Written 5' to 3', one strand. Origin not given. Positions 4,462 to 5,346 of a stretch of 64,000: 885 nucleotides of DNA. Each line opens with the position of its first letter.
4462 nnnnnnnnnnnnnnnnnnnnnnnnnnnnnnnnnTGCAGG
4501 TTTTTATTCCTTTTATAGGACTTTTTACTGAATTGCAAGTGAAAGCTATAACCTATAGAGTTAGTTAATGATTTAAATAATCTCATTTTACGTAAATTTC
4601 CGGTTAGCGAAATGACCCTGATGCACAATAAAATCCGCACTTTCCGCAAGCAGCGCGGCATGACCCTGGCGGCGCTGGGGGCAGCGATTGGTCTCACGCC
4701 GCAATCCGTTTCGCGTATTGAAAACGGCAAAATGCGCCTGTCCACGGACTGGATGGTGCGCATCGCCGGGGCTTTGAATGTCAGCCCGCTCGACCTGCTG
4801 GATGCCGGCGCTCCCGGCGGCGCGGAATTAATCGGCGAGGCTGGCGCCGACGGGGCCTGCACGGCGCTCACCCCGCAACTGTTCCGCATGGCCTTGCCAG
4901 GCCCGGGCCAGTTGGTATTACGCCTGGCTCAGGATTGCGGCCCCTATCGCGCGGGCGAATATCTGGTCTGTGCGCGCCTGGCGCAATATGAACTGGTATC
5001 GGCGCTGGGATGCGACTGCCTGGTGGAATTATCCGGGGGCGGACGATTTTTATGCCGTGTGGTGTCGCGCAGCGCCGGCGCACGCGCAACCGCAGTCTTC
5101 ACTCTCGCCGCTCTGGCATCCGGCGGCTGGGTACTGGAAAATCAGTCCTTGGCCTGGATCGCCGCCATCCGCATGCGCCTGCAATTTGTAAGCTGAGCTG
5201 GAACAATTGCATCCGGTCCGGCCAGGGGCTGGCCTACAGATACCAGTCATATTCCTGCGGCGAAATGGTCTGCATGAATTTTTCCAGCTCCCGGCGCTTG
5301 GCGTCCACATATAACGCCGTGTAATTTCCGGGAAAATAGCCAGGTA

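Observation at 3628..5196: Divergent pair: XRE repressor-like gene and a 288-aa HTH-like protein that may be a GafA-type direct activator of the adjacent packaging genes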

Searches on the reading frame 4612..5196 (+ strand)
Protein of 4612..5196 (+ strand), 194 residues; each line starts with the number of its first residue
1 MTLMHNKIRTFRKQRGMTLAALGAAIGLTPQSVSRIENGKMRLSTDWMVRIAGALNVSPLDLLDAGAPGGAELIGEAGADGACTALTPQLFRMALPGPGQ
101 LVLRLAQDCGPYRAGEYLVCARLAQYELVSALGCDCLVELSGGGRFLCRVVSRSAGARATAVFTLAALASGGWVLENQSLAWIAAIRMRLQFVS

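Call 3: search_protein_families(library=pfam, proteins=[window:4612-5196:+], max_evalue=1)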
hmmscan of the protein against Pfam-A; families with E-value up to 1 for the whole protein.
window:4612-5196:+ (194 aa): 7 families
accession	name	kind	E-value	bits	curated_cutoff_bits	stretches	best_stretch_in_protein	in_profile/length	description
PF01381.28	HTH_3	-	8.7e-14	51.7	23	1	8-62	1-55/55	Helix-turn-helix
PF13560.12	HTH_31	-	1.6e-10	41.6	27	1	8-59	6-58/64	Helix-turn-helix domain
PF13443.12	HTH_26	-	1.4e-09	38.4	22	1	7-64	1-59/63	Cro/C1-type HTH DNA-binding domain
PF12844.13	HTH_19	-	5.9e-05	23.3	30.2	1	7-63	3-59/64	Helix-turn-helix domain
PF13693.12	HTH_35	-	0.012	16.1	25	1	13-60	12-56/75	Winged helix-turn-helix DNA-binding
PF13744.12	HTH_37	-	0.11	12.7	27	1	7-55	22-71/80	Helix-turn-helix domain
PF13413.12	HTH_25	-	0.14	12.4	24.6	1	9-41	3-35/62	Helix-turn-helix domain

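Call 4: search_protein_families(library=ncbifam, proteins=[window:4612-5196:+], max_evalue=1)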
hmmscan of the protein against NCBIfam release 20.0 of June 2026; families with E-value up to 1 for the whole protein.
window:4612-5196:+ (194 aa): 16 families
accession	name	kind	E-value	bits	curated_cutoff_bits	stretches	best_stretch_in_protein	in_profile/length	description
TIGR03070.1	couple_hipB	subfamily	2.3e-07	30.6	71.65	1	7-57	6-56/58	type II toxin-antitoxin system Y4mF family antitoxin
NF041951.1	phage_RstR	subfamily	8.7e-07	29.2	80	1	5-61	4-59/108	RstR family transcriptional repressor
NF006015.0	PRK08154.1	subfamily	1.4e-06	27.7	204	1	4-67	31-94/314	anaerobic benzoate catabolism transcriptional regulator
NF041575.1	antitoxPezA_Strep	equivalog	3.7e-06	27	290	1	5-63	3-61/158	type II toxin-antitoxin system antitoxin PezA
NF047948.1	male_kill_WMK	equivalog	1.8e-05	24.4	300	1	6-63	8-65/300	WO male-killing family protein Wmk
TIGR02607.1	antidote_HigA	equivalog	0.00014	21.6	47.7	1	16-59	20-63/81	HigA family addiction module antitoxin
TIGR03830.1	CxxCG_CxxCG_HTH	subfamily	0.00038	20.2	61.8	1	3-44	65-106/127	type II TA system antitoxin MqsA family protein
TIGR00270.2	TIGR00270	equivalog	0.0024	17.7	110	1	6-58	78-130/159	multiprotein bridging factor aMBF1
TIGR02612.1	mob_myst_A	hypoth_equivalog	0.0028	17.6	122.6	1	8-41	30-63/150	mobile mystery protein A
NF003162.0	PRK04140.1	equivalog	0.0073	15.4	263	1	6-58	129-181/317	transcriptional regulator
NF007257.0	PRK09706.1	subfamily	0.024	14.4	101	1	4-62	6-64/135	transcriptional repressor DicA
NF038139.1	Reg_Aceta_RamB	equivalog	0.027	13.1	700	1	5-57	4-56/465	acetate metabolism transcriptional regulator RamB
NF046032.1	TransRegSlrRBacil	equivalog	0.043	13.9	250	1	7-65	5-64/149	HTH-type transcriptional regulator SlrR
NF010465.0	PRK13890.1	equivalog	0.054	13.6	96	1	10-63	12-64/121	conjugal transfer protein TrbA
NF058600.1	TransRegSco1979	equivalog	0.076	12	350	1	4-46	9-51/280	Sco1979 family transcriptional regulator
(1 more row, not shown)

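Call 22: search_protein_families(library=phrogs, proteins=[window:4612-5196:+], max_evalue=0.1)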
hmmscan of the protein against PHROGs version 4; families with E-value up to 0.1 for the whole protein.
window:4612-5196:+ (194 aa): 25 families
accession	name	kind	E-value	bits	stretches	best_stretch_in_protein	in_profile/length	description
phrog_4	-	transcription regulation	8e-12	45.8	1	4-64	137-193/400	transcriptional repressor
phrog_8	-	transcription regulation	6.4e-11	43.3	1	9-65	165-218/346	transcriptional regulator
phrog_3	-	transcription regulation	6.5e-11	43.6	1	1-64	86-147/430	transcriptional repressor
phrog_1373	-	transcription regulation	2.5e-08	35.1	1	6-57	66-117/166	transcriptional regulator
phrog_7241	-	transcription regulation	3.1e-08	34.7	1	6-63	64-121/122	transcriptional regulator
phrog_2439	-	transcription regulation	1.6e-07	31.6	1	6-59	10-63/367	transcriptional regulator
phrog_2328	-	transcription regulation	1.8e-07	32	1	8-68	20-80/128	transcriptional repressor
phrog_2967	-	transcription regulation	9.6e-07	29.6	1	6-65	13-72/225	transcriptional regulator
phrog_5823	-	transcription regulation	1.7e-05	25.2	1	6-63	9-67/404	transcriptional regulator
phrog_4583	-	transcription regulation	2.7e-05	25.1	1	6-65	13-72/81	transcriptional repressor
phrog_6223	-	transcription regulation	0.00013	23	1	13-41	14-42/73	transcriptional repressor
phrog_35195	-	unknown function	0.00048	20.8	1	5-63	4-63/159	-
phrog_9908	-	DNA, RNA and nucleotide metabolism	0.00056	20.1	1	5-46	15-56/282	DNA binding protein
phrog_35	-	transcription regulation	0.0024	19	1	1-47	71-116/181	transcriptional repressor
phrog_4836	-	transcription regulation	0.011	16.3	1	4-63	76-135/194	CII-like regulator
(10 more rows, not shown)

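Call 30: find_homologous_proteins(query=window:4612-5196:+)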
Query window:4612-5196:+ (194 aa): 34 proteins with E <= 0.001 among 3924 candidates.
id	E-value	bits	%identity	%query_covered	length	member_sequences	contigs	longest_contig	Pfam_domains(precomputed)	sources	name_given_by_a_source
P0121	9.2e-120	415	99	100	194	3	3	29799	PF01381.29,PF13560.13,PF13443.13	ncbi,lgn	-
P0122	5.6e-101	354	87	100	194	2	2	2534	PF01381.29,PF13560.13,PF13443.13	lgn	-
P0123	4.2e-85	302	75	98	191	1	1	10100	PF12844.14,PF01381.29,PF13560.13,PF13443.13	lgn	-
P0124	2.0e-83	297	72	98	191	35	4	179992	PF12844.14,PF01381.29,PF13560.13,PF13443.13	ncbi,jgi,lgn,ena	-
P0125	1.7e-82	294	73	98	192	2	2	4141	PF01381.29,PF13560.13,PF13443.13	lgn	-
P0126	2.9e-82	293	72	98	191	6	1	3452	PF12844.14,PF01381.29,PF13560.13,PF13443.13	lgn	-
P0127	5.8e-82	292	73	98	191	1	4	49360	PF12844.14,PF01381.29,PF13560.13,PF13443.13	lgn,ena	-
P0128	8.4e-82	291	74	98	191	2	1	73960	PF01381.29,PF13560.13,PF13443.13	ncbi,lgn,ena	-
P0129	1.3e-80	287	72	98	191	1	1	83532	PF12844.14,PF01381.29,PF13560.13,PF13443.13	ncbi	-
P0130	1.5e-80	287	70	98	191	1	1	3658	PF12844.14,PF01381.29,PF13560.13,PF13443.13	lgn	-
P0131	1.9e-80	287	69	98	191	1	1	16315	PF12844.14,PF01381.29,PF13560.13,PF13443.13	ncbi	-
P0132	4.0e-80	286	71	98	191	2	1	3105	PF01381.29,PF13560.13,PF13443.13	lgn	-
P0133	1.2e-77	278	68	98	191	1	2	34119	PF12844.14,PF01381.29,PF13560.13,PF13443.13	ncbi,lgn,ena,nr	ncbi:MAG: XRE family transcriptional regulator [Alphaproteobacteria bacterium]|nr:XRE family transcr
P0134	1.3e-77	278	67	98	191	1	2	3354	PF12844.14,PF01381.29,PF13560.13,PF13443.13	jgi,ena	jgi:transcriptional regulator with XRE-family HTH domain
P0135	1.7e-77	277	69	98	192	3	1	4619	PF12844.14,PF01381.29,PF13560.13,PF13443.13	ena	-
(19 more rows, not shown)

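Call 34: find_encoding_contigs(protein=P0121, flank=6000, max_places=3)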
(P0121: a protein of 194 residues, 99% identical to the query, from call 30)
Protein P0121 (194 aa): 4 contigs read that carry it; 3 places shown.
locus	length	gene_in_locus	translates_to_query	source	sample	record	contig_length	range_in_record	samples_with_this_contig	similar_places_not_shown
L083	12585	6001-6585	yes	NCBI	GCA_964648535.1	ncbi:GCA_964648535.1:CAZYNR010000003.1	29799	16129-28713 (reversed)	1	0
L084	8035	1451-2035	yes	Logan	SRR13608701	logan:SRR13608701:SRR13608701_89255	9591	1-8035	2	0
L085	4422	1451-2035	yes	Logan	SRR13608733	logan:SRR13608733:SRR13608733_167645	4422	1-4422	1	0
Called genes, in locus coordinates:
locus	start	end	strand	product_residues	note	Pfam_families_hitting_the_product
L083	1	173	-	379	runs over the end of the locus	PF02771:Acyl-CoA_dh_N, PF02770:Acyl-CoA_dh_M, PF00441:Acyl-CoA_dh_1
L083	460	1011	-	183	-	PF10097:DUF2335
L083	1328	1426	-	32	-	-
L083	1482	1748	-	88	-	-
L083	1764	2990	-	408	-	PF04860:Phage_portal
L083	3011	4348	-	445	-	PF03237:Terminase_6N, PF17289:Terminase_6C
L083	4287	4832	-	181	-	-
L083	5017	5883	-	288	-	PF20057:DUF6456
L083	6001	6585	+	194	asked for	PF13443:HTH_26, PF13560:HTH_31, PF01381:HTH_3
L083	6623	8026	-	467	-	PF00120:Gln-synt_C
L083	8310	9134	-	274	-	PF01553:Acyltransferase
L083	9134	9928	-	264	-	PF13444:Acetyltransf_5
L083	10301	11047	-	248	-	PF04391:DUF533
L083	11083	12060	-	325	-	PF03741:TerC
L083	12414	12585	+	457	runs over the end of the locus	PF05787:PhoX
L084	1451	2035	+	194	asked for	PF13443:HTH_26, PF13560:HTH_31, PF01381:HTH_3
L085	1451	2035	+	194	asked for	PF13443:HTH_26, PF13560:HTH_31, PF01381:HTH_3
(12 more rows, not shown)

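Call 54: predict_structure(alignment_id=A3)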
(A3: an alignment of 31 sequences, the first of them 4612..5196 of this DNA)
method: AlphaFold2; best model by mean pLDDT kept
length: 194 residues; sequences in the alignment: 31
mean_pLDDT: 86.6   pTM: 0.62
mean pLDDT of the five models: 86.6, 86.0, 85.3, 84.0, 82.6
residues with pLDDT >= 90: 106; 70-90: 67; 50-70: 16; < 50: 5
segments of 3 or more residues with pLDDT < 50: 66-68
pLDDT, mean of each block of 10 residues (from residue 1): 69 88 94 90 86 85 63 91 87 70 94 94 89 95 94 79 93 93 93 81
secondary structure, 60 per line:
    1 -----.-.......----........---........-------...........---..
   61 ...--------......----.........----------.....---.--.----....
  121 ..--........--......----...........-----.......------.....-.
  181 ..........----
elements in order: H8-14 H19-26 H30-37 H45-55 H59-62 E72-77 E82-90 E101-105 E117-122 H125-131 E135-140 E145-155 E161-167 E174-178 E180-190

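Call 57: fold_search(model_id=the predicted structure, library=pdb)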
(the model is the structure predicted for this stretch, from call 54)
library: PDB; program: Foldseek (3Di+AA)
matches with E <= 10: 1192; with E <= 0.001: 24
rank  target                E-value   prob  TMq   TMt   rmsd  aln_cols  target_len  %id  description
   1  7jvt_C                1.2e-05  1.00  0.44  0.43   8.1       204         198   11  Crystal structure of a lambda-186 hybrid repressor (released 2021-09-08)
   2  7jvt_D                4.6e-05  1.00  0.41  0.40   8.0       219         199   11  Crystal structure of a lambda-186 hybrid repressor (released 2021-09-08)
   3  1zz8_A                5.2e-05  1.00  0.28  0.29  15.6       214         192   17  Crystal Structure of FeII HppE in Complex with Substrate Form 2 (released 2005-07-26)
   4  2bnm_A                7.0e-05  1.00  0.31  0.31  13.2       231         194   14  The structure of Hydroxypropylphosphonic acid epoxidase from S. wedmorenis. (released 2005-10-05)
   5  2bnn_B                1.0e-04  1.00  0.29  0.29  12.9       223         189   15  The structure of Hydroxypropylphosphonic acid epoxidase from S. wedmorenis in complex with fosfomycin (released 2005-10-05)
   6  1zz9_A                1.0e-04  1.00  0.29  0.29  15.2       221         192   15  Crystal Structure of FeII HppE (released 2005-07-26)
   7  1zz9_C                1.3e-04  0.99  0.28  0.29  15.0       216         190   15  Crystal Structure of FeII HppE (released 2005-07-26)
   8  1zz7_B                1.4e-04  1.00  0.29  0.32  13.4       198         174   19  Crystal Structure of FeII HppE in Complex with Substrate form 1 (released 2005-07-26)
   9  2bno_A                1.4e-04  1.00  0.31  0.31  13.1       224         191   14  The structure of Hydroxypropylphosphonic acid epoxidase from S. wedmorenis. (released 2005-10-05)
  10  2ho0                  1.5e-04  1.00  0.43  0.61   4.4       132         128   14  Structure of a Hyper-cleavable Monomeric Fragment of Phage Lambda Repressor Containing the Cleavage Site Region (released 2006-09-19)
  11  1zzb_A                1.6e-04  0.99  0.28  0.30  12.9       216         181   14  Crystal Structure of CoII HppE in Complex with Substrate (released 2005-07-26)
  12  3bdn_A                1.8e-04  1.00  0.34  0.29  13.5       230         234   10  Crystal Structure of the Lambda Repressor (released 2008-04-15)
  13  1zzc_B                1.8e-04  1.00  0.28  0.31  13.7       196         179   16  Crystal Structure of CoII HppE in Complex with Tris Buffer (released 2005-07-26)
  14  1zz6_A                1.9e-04  1.00  0.29  0.31  11.3       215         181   15  Crystal Structure of Apo-HppE (released 2005-07-26)
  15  1zz8_B                1.9e-04  0.99  0.28  0.29  15.1       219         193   14  Crystal Structure of FeII HppE in Complex with Substrate Form 2 (released 2005-07-26)
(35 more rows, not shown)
